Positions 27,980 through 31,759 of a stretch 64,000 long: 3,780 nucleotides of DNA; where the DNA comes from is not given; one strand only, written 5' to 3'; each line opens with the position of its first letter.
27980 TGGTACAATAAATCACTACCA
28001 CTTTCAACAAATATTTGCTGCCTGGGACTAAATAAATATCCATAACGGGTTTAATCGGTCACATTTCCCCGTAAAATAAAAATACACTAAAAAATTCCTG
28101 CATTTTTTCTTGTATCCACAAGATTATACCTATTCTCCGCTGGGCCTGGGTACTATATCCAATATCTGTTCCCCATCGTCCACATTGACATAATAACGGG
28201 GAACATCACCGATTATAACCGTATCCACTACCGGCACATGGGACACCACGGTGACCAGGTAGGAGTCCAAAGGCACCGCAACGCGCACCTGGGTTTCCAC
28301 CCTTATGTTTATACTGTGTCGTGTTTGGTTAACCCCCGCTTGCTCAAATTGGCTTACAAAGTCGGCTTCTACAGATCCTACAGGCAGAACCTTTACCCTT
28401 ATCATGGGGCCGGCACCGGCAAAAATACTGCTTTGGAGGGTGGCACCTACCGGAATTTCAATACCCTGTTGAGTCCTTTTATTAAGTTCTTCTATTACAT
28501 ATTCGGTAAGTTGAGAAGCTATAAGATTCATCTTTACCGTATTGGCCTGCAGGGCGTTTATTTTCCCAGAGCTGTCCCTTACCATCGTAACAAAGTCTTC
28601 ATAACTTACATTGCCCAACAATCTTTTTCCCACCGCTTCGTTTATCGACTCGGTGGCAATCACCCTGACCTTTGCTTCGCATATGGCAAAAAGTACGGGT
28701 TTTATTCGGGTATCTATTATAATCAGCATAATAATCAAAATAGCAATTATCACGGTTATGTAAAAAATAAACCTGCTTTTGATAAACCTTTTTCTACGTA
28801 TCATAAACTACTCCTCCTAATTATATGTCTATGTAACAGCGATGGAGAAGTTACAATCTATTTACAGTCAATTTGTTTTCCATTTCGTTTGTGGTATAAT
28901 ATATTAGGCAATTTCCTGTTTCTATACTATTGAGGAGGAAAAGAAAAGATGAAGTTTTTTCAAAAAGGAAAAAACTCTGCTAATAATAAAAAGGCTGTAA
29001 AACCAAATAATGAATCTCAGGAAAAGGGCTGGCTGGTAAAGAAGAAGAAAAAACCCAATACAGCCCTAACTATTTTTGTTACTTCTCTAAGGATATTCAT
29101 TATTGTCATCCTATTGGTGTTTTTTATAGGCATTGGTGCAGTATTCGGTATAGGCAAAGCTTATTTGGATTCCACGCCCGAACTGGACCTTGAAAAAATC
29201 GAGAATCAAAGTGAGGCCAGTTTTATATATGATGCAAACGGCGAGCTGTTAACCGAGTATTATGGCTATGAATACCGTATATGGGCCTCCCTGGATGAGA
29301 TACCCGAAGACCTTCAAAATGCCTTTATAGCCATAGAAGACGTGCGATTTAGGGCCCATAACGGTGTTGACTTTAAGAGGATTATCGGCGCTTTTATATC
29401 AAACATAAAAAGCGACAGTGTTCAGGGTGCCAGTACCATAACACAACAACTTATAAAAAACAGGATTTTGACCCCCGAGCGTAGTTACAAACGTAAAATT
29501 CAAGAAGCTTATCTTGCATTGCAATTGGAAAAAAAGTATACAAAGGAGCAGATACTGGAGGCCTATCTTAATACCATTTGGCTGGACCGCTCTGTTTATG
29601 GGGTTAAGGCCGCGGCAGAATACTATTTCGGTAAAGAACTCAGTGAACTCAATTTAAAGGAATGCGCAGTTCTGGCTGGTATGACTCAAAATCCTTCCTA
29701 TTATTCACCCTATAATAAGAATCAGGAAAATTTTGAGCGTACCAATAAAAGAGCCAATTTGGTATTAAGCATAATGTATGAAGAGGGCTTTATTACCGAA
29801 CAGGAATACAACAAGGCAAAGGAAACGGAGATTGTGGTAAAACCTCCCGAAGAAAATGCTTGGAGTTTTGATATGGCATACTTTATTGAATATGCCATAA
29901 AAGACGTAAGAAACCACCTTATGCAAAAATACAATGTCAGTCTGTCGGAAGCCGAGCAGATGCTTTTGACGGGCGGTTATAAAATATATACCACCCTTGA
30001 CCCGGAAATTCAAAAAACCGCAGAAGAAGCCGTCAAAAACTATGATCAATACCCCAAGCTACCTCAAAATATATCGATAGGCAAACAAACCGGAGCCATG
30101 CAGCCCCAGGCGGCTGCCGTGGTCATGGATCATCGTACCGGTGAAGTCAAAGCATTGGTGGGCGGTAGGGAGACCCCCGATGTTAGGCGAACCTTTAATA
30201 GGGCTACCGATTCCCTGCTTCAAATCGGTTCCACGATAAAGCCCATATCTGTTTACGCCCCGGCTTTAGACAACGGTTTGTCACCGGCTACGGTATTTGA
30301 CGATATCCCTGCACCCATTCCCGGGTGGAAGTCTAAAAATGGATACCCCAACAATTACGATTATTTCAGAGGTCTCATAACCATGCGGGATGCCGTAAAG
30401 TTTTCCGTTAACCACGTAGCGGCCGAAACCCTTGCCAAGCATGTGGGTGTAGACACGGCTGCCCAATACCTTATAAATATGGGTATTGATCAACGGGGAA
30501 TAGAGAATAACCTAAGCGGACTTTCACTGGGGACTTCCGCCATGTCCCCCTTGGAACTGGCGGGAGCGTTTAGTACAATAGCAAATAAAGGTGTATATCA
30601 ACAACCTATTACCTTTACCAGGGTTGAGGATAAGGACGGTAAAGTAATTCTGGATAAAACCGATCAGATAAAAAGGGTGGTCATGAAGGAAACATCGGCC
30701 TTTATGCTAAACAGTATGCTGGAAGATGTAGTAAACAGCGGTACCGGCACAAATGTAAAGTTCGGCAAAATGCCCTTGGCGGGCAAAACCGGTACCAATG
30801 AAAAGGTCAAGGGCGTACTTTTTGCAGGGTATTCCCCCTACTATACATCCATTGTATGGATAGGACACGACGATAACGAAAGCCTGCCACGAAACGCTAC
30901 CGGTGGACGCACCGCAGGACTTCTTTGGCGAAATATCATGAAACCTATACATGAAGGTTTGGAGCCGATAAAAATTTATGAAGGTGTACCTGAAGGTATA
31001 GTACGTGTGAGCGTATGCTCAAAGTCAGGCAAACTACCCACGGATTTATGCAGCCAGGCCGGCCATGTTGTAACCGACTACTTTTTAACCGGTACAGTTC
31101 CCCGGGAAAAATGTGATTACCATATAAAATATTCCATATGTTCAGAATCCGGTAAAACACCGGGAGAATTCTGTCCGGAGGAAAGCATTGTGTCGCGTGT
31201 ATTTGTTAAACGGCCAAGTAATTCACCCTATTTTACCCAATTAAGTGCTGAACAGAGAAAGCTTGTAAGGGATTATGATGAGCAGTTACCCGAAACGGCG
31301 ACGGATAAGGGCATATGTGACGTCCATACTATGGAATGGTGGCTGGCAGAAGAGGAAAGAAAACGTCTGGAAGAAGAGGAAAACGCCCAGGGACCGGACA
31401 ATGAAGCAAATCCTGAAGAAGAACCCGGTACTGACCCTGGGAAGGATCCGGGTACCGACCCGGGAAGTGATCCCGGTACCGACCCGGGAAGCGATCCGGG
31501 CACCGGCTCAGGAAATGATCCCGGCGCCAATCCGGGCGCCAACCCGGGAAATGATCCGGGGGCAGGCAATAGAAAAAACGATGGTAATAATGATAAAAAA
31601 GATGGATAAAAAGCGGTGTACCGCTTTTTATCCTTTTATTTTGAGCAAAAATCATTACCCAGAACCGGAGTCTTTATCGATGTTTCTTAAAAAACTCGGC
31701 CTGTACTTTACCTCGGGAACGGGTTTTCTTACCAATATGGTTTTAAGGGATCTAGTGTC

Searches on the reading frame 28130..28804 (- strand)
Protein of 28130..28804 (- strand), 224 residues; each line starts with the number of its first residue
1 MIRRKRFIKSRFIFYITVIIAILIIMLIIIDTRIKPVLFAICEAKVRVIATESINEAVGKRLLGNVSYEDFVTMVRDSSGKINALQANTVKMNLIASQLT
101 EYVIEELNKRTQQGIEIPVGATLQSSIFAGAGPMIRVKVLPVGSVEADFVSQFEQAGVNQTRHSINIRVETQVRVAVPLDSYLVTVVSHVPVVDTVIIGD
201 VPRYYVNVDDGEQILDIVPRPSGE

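Call 42: search_protein_families(library=pfam, proteins=[window:28130-28804:-], max_evalue=0.0001)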
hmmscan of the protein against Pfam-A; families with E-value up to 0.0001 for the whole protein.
window:28130-28804:- (224 aa): 1 family
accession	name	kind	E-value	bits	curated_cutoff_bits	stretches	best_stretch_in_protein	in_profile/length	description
PF09560.15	Spore_YunB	-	1.9e-29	102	25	1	115-204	2-91/91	Sporulation protein YunB (Spo_YunB)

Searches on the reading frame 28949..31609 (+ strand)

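Call 42: search_protein_families(library=pfam, proteins=[window:28949-31609:+], max_evalue=0.0001)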
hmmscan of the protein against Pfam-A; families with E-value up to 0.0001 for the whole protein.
window:28949-31609:+ (886 aa): 2 families
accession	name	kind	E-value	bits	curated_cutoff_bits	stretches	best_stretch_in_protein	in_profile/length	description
PF00912.28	Transgly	-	1.1e-64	217.6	27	1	98-276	2-177/178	Transglycosylase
PF00905.27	Transpeptidase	-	2.1e-36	126.1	22.1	1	389-665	2-299/299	Penicillin binding protein transpeptidase domain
